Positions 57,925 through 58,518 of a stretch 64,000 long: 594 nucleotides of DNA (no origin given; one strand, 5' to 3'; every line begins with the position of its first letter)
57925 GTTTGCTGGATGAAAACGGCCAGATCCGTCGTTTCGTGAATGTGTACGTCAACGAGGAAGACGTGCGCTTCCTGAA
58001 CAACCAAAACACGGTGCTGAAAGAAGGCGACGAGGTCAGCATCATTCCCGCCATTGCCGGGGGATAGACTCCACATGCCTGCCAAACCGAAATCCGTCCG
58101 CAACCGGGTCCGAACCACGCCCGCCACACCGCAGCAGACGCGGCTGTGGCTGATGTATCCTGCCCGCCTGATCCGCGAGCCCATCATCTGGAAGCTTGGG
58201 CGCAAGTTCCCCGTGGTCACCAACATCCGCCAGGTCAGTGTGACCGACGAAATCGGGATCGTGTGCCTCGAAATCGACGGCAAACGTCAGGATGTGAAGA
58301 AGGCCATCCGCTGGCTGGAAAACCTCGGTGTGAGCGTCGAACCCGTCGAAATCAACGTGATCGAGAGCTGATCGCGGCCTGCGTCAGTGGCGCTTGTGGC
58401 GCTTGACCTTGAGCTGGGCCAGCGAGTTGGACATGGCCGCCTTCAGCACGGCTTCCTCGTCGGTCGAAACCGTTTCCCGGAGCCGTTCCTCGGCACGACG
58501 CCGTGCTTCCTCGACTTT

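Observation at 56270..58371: S-box (SAM-I) riboswitch controlling a ThrC-like / MoaD-ThiS(GG) / NIL-domain operon: candidate protein-thiocarboxylate route to homocysteine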

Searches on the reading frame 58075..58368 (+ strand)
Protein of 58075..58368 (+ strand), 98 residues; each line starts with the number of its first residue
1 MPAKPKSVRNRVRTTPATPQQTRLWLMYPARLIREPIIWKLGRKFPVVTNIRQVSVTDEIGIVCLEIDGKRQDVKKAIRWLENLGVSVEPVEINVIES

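Call 7: search_protein_families(library=pfam, proteins=[window:58075-58368:+], max_evalue=0.01)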
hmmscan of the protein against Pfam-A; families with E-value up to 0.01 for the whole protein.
window:58075-58368:+ (98 aa): 1 family
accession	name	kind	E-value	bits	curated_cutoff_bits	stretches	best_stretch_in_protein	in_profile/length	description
PF09383.16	NIL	-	8.8e-10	38.8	24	1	26-89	5-72/73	NIL domain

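Call 8: search_protein_families(library=ncbifam, proteins=[window:58075-58368:+], max_evalue=0.01)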
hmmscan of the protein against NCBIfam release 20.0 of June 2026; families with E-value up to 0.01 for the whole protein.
window:58075-58368:+ (98 aa): 1 family
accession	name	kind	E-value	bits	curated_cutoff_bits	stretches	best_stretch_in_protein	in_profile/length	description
TIGR02314.1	ABC_MetN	equivalog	0.00073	18.6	499.7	1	5-89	250-338/343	methionine ABC transporter ATP-binding protein MetN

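Call 22: find_homologous_proteins(query=window:58075-58368:+)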
Query window:58075-58368:+ (98 aa): 2563 proteins with E <= 0.001 among 2563 candidates; the best 120 are listed.
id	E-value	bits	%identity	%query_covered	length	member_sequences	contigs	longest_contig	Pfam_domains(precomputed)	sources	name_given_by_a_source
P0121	1.7e-57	209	100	100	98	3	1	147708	PF09383.17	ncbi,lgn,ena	-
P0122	7.6e-47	175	85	100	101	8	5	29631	PF09383.17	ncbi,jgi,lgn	-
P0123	1.5e-45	171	81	100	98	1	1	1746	PF09383.17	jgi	-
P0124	7.4e-45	169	77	100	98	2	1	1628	PF09383.17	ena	-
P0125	1.4e-44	168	77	100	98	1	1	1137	PF09383.17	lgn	-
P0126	4.6e-44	166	77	100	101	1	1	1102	PF09383.17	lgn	-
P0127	4.6e-43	163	77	100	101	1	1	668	PF09383.17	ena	-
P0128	6.0e-43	163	70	100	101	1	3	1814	PF09383.17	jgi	jgi:ABC-type methionine transport system ATPase subunit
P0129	6.5e-43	162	74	100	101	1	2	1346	PF09383.17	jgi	jgi:ABC-type methionine transport system ATPase subunit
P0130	7.2e-43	162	78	90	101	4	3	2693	PF09383.17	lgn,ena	-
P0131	7.8e-43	162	79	100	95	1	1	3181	PF09383.17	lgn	-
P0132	1.6e-42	161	80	100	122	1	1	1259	PF09383.17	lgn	-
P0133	1.8e-42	161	78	83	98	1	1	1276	PF09383.17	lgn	-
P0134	2.3e-42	161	84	88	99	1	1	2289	PF09383.17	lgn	-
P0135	2.5e-42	161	72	100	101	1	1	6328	PF09383.17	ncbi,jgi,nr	ncbi:MAG: NIL domain-containing protein [Verrucomicrobia bacterium]|jgi:ABC-type methionine transpor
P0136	2.9e-42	160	75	100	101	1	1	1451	PF09383.17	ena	-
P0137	3.4e-42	160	76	100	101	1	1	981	PF09383.17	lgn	-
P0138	3.6e-42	160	74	100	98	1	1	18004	PF09383.17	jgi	jgi:hypothetical protein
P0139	5.0e-42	160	78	96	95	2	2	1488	PF09383.17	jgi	jgi:ABC-type methionine transport system ATPase subunit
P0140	5.6e-42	159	85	88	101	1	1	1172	PF09383.17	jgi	jgi:ABC-type methionine transport system ATPase subunit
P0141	1.3e-41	158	76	96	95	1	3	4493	PF09383.17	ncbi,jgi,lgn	-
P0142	2.0e-41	158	74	100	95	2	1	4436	PF09383.17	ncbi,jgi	jgi:ABC-type methionine transport system ATPase subunit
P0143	2.3e-41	157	73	100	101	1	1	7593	PF09383.17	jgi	jgi:hypothetical protein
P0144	2.6e-41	157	74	100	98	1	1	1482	PF09383.17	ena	-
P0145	2.9e-41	157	77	100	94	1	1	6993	PF09383.17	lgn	-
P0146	3.5e-41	157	71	100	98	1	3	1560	PF09383.17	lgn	-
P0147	5.0e-41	156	82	87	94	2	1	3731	PF09383.17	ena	-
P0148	8.4e-41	156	73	100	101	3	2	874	PF09383.17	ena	-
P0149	9.4e-41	156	77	98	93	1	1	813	PF09383.17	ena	-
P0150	1.0e-40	155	73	100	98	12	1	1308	PF09383.17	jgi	-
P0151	1.7e-40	155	73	100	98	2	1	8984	PF09383.17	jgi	jgi:ABC-type methionine transport system ATPase subunit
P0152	2.0e-40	154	80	91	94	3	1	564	PF09383.17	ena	-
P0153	2.3e-40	154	73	100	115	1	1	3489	PF09383.17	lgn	-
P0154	2.7e-40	154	71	100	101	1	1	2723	PF09383.17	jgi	jgi:hypothetical protein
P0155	2.8e-40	154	73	100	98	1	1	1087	PF09383.17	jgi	jgi:hypothetical protein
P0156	3.1e-40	154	74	100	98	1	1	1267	PF09383.17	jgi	jgi:ABC-type methionine transport system ATPase subunit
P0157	3.7e-40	154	72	100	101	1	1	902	PF09383.17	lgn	-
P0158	4.7e-40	153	73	100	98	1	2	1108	PF09383.17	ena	-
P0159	4.7e-40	153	85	82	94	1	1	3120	PF09383.17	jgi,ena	-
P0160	4.8e-40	153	74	98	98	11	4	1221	PF09383.17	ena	-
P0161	4.9e-40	153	82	87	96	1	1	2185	PF09383.17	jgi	jgi:ABC-type methionine transport system ATPase subunit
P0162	5.4e-40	153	70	100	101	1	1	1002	PF09383.17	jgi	jgi:hypothetical protein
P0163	5.8e-40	153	82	87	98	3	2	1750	PF09383.17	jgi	-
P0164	5.8e-40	153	82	87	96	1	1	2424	PF09383.17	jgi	jgi:hypothetical protein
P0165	6.3e-40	153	80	88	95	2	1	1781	PF09383.17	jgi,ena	-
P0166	7.4e-40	153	72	100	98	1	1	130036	PF09383.17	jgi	-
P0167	8.3e-40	152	72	100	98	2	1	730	PF09383.17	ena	-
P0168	1.1e-39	152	81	87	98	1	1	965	PF09383.17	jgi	jgi:ABC-type methionine transport system ATPase subunit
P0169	1.2e-39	152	75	94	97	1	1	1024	PF09383.17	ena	-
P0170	1.4e-39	152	77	92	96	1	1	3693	PF09383.17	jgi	jgi:ABC-type methionine transport system ATPase subunit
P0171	1.4e-39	152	76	95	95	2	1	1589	PF09383.17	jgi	jgi:hypothetical protein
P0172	1.4e-39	152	78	100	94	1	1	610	PF09383.17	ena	-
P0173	1.6e-39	152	85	83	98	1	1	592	PF09383.17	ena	-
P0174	1.6e-39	152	72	100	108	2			PF09383.17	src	-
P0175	1.8e-39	151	81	87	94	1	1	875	PF09383.17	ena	-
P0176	2.2e-39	151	81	87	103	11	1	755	PF09383.17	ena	-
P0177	2.3e-39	151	73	100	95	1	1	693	PF09383.17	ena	-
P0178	2.3e-39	151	71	100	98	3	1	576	PF09383.17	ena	-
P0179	2.4e-39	151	75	96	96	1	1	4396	PF09383.17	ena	-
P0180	2.4e-39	151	73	100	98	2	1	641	PF09383.17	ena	-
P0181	2.7e-39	151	74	100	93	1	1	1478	PF09383.17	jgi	jgi:ABC-type methionine transport system ATPase subunit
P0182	2.8e-39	151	81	87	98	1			PF09383.17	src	-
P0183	3.3e-39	151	73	100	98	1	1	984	PF09383.17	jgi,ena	-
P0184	3.3e-39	151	80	90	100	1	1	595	PF09383.17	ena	-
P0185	3.6e-39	150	79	87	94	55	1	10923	PF09383.17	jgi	jgi:ABC-type methionine transport system ATPase subunit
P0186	3.7e-39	150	79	87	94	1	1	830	PF09383.17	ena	-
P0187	3.8e-39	150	71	100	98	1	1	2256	PF09383.17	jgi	-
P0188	4.0e-39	150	72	100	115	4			PF09383.17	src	-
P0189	4.1e-39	150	72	100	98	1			PF09383.17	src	-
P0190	4.9e-39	150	78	88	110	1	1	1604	PF09383.17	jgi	jgi:ABC-type methionine transport system ATPase subunit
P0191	5.2e-39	150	81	88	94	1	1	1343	PF09383.17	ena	-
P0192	5.8e-39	150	71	100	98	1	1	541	PF09383.17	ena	-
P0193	6.3e-39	150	79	89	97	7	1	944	PF09383.17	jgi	jgi:hypothetical protein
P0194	6.5e-39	150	72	98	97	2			PF09383.17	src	-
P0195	6.8e-39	150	71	100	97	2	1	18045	PF09383.17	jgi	jgi:ABC-type methionine transport system ATPase subunit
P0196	6.8e-39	150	79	87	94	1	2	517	PF09383.17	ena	-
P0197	7.1e-39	149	71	100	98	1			PF09383.17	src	-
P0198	7.1e-39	149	72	100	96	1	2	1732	PF09383.17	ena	-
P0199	8.6e-39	149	73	100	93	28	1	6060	PF09383.17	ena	-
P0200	9.5e-39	149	76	92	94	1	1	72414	PF09383.17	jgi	jgi:hypothetical protein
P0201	1.0e-38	149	74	98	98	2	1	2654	PF09383.17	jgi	jgi:L-aspartate semialdehyde sulfurtransferase ferredoxin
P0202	1.1e-38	149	79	87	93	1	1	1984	PF09383.17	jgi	jgi:ABC-type methionine transport system ATPase subunit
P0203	1.1e-38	149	75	91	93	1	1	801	PF09383.17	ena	-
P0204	1.2e-38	149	71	100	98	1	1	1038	PF09383.17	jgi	jgi:ABC-type methionine transport system ATPase subunit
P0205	1.2e-38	149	79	87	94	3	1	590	PF09383.17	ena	-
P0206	1.3e-38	149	81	87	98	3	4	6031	PF09383.17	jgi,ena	jgi:ABC-type methionine transport system ATPase subunit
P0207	1.3e-38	149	70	100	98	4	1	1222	PF09383.17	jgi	jgi:ABC-type methionine transport system ATPase subunit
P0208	1.5e-38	148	77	88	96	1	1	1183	PF09383.17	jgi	jgi:ABC-type methionine transport system ATPase subunit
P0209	1.5e-38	148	71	100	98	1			PF09383.17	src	-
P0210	1.5e-38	148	74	92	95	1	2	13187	PF09383.17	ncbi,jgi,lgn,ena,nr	ncbi:MAG TPA: NIL domain-containing protein [Candidatus Dormibacteraeota bacterium]|nr:NIL domain-co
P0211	1.6e-38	148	78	87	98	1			PF09383.17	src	-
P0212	1.7e-38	148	71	100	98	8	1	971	PF09383.17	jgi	jgi:ABC-type methionine transport system ATPase subunit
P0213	1.8e-38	148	77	88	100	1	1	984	PF09383.17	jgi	jgi:L-aspartate semialdehyde sulfurtransferase ferredoxin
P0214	1.9e-38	148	83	83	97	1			PF09383.17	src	-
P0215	1.9e-38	148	71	98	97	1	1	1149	PF09383.17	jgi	jgi:ABC-type methionine transport system ATPase subunit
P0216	1.9e-38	148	74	92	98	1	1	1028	PF09383.17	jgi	jgi:ABC-type methionine transport system ATPase subunit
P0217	2.0e-38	148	83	83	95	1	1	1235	PF09383.17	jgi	jgi:hypothetical protein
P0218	2.1e-38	148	78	84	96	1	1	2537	PF09383.17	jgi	jgi:ABC-type methionine transport system ATPase subunit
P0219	2.1e-38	148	70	100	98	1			PF09383.17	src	-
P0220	2.2e-38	148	76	89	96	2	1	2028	PF09383.17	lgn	-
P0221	2.3e-38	148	79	88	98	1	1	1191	PF09383.17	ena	-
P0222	2.4e-38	148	80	87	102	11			PF09383.17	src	-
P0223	2.4e-38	148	69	100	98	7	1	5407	PF09383.17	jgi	jgi:ABC-type methionine transport system ATPase subunit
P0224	2.4e-38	148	73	95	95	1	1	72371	PF09383.17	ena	-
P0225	2.6e-38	148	70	100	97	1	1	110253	PF09383.17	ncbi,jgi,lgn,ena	jgi:ABC-type methionine transport system ATPase subunit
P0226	2.6e-38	148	80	87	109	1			PF09383.17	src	-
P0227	2.8e-38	148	74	98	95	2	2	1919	PF09383.17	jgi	jgi:hypothetical protein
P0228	2.8e-38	148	77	85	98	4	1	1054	PF09383.17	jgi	-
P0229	2.8e-38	148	77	91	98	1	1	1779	PF09383.17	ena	-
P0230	2.9e-38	148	71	100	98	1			PF09383.17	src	-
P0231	3.0e-38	147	70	100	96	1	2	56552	PF09383.17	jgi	-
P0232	3.1e-38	147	77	88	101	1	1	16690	PF09383.17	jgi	jgi:L-aspartate semialdehyde sulfurtransferase ferredoxin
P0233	3.1e-38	147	72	95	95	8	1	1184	PF09383.17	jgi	jgi:ABC-type methionine transport system ATPase subunit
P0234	3.3e-38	147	71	100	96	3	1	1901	PF09383.17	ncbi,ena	-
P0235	3.3e-38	147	79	87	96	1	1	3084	PF09383.17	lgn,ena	-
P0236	3.3e-38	147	73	95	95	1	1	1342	PF09383.17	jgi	-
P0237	3.4e-38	147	70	100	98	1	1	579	PF09383.17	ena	-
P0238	3.6e-38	147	69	100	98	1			PF09383.17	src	-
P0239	3.7e-38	147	71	100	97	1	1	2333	PF09383.17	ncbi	-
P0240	3.7e-38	147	80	88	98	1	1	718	PF09383.17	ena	-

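Call 27: search_solved_structures(query=window:58075-58368:+, max_evalue=1, show_alignments=2)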
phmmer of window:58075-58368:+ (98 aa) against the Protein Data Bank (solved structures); distinct sequences matched with E-value up to 1: 4.
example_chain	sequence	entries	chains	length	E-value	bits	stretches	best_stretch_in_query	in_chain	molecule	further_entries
3dhx_A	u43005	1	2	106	5.6e-05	26.3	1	5-90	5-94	Methionine import ATP-binding protein metN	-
3dhw_C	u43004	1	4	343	0.00079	22.6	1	5-89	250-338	Methionine import ATP-binding protein metN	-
3tui_C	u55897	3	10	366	0.00092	22.4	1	5-89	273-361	Methionine import ATP-binding protein MetN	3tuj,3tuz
6cvl_C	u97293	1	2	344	0.0073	19.6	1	5-89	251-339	MetN nucleotide-binding subunit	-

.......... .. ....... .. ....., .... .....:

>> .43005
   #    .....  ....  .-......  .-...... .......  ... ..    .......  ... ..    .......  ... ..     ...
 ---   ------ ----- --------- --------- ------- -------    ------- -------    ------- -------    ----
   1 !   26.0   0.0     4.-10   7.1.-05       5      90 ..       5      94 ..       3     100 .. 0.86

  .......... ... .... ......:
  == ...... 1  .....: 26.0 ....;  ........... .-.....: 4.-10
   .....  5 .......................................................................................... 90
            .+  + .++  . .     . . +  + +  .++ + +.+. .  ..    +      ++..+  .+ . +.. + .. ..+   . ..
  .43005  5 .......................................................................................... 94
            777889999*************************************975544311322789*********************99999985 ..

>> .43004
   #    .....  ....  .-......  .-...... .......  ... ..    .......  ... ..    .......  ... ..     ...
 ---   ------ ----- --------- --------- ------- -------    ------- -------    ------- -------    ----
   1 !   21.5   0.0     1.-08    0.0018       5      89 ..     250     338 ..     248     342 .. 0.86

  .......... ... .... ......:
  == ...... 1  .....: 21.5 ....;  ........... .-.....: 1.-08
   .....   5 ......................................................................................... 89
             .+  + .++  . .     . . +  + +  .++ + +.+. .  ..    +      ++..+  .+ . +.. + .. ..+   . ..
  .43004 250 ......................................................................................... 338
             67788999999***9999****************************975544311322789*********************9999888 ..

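Call 47: search_dna_similar(query=window:58075-58368:+, collection=plasmids, mode=protein, max_rows=40, max_evalue=0.001)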
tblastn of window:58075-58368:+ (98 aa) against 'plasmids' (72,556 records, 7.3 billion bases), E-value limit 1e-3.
No match.

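Call 54: predict_structure(alignment_id=A2)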
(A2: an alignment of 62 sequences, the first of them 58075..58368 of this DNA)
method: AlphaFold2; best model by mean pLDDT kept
length: 98 residues; sequences in the alignment: 62
mean_pLDDT: 81.4   pTM: 0.67
mean pLDDT of the five models: 81.4, 81.3, 81.0, 78.9, 78.2
residues with pLDDT >= 90: 50; 70-90: 28; 50-70: 7; < 50: 13
segments of 3 or more residues with pLDDT < 50: 4-10, 95-98
pLDDT, mean of each block of 10 residues (from residue 1): 47 74 90 90 93 88 91 93 91 54
secondary structure, 60 per line:
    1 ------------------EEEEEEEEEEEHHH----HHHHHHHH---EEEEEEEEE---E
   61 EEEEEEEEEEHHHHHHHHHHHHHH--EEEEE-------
elements in order: E19-29 H37-44 E48-56 E60-70 H71-84 E87-91

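Call 57: fold_search(model_id=the predicted structure, library=pdb)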
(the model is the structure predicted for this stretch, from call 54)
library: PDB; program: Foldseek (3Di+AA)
matches with E <= 10: 1368; with E <= 0.001: 7
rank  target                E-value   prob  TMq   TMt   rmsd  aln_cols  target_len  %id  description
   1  3tuz_H                2.5e-05  1.00  0.65  0.20   6.8        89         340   29  Inward facing conformations of the MetNI methionine ABC transporter: CY5 SeMet soak crystal form (released 2011-11-30)
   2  3tui_C                4.8e-05  1.00  0.64  0.19   7.7        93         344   28  Inward facing conformations of the MetNI methionine ABC transporter: CY5 native crystal form (released 2011-11-30)
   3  3tui_D                1.4e-04  1.00  0.65  0.19   2.2        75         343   29  Inward facing conformations of the MetNI methionine ABC transporter: CY5 native crystal form (released 2011-11-30)
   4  3dhw_C                1.9e-04  1.00  0.67  0.20   3.5        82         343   28  Crystal structure of methionine importer MetNI (released 2008-08-05)
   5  6cvl_D                2.8e-04  1.00  0.62  0.19   2.4        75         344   27  Crystal structure of the Escherichia coli ATPgS-bound MetNI methionine ABC transporter in complex with its MetQ bindin (released 2018-11-14)
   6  6cvl_C                2.8e-04  1.00  0.63  0.20   5.8        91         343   26  Crystal structure of the Escherichia coli ATPgS-bound MetNI methionine ABC transporter in complex with its MetQ bindin (released 2018-11-14)
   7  3dhx_A                6.6e-04  1.00  0.62  0.61   2.2        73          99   29  Crystal structure of isolated C2 domain of the methionine uptake transporter (released 2008-08-05)
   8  2qsw                  1.0e-03  1.00  0.63  0.68   2.9        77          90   21  Crystal structure of C-terminal domain of ABC transporter / ATP-binding protein from Enterococcus faecalis (released 2007-08-21)
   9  2qrr_B                1.1e-03  1.00  0.62  0.62   2.1        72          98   21  Crystal structure of the soluble domain of the ABC transporter, ATP-binding protein from Vibrio parahaemolyticus (released 2007-08-14)
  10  3ced_A                1.7e-03  1.00  0.61  0.61   6.2        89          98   18  Crystal structure of the C-terminal NIL domain of an ABC transporter protein homologue from Staphylococcus aureus (released 2008-05-13)
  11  2qrr_A                3.0e-03  1.00  0.59  0.59   2.5        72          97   21  Crystal structure of the soluble domain of the ABC transporter, ATP-binding protein from Vibrio parahaemolyticus (released 2007-08-14)
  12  3mgj_A                4.1e-03  1.00  0.58  0.58   2.5        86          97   12  Crystal structure of the Saccharop_dh_N domain of MJ1480 protein from Methanococcus jannaschii. Northeast Structural G (released 2010-04-21)
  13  2raq_A                4.3e-03  1.00  0.52  0.54   2.8        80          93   20  Crystal structure of the MTH889 protein from Methanothermobacter thermautotrophicus. Northeast Structural Genomics Con (released 2007-10-16)
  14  2ril                  1.0e-02  0.98  0.42  0.43   5.1        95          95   19  Crystal structure of a putative monooxygenase (YP_001095275.1) from Shewanella loihica PV-4 at 1.26 A resolution (released 2007-10-23)
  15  2cg8_B                1.2e-02  1.00  0.51  0.23   3.6        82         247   16  The bifunctional dihydroneopterin aldolase 6-hydroxymethyl-7,8- dihydropterin synthase from Streptococcus pneumoniae (released 2006-06-21)
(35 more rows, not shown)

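Call 63: search_protein_representatives(protein=window:58075-58368:+)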
Query: 98 residues. Proteins with E-value up to 0.001 (for the whole library): 584; up to 1e-10: 146; up to 1e-30: 4. The best 150 are listed.
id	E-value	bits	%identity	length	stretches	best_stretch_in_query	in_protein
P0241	6.7e-35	135.1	68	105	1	6-98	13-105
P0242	2.6e-31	123.6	61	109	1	3-98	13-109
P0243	3.6e-31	123.1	59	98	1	4-98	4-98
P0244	4.0e-31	123.0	62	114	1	12-98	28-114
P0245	1.6e-30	121.1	59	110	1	8-98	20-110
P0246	4.0e-29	116.6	68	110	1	17-97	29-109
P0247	9.0e-29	115.5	65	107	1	18-97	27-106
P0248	1.9e-27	111.2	65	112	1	20-97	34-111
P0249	1.4e-26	108.5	65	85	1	8-81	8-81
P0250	1.4e-26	108.5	58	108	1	18-97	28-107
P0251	2.9e-26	107.4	60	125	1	19-98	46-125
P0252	5.2e-26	106.6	77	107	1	28-98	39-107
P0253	1.6e-25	105.1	71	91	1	27-98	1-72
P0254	2.8e-25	104.3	54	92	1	20-98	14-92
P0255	8.2e-25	102.8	37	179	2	14-92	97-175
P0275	1.5e-19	85.9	53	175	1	22-97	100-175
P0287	2.8e-17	78.6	49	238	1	21-97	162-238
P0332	3.4e-13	65.5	47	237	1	12-96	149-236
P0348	2.8e-12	62.6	38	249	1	11-97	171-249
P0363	1.9e-11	60.0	52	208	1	24-98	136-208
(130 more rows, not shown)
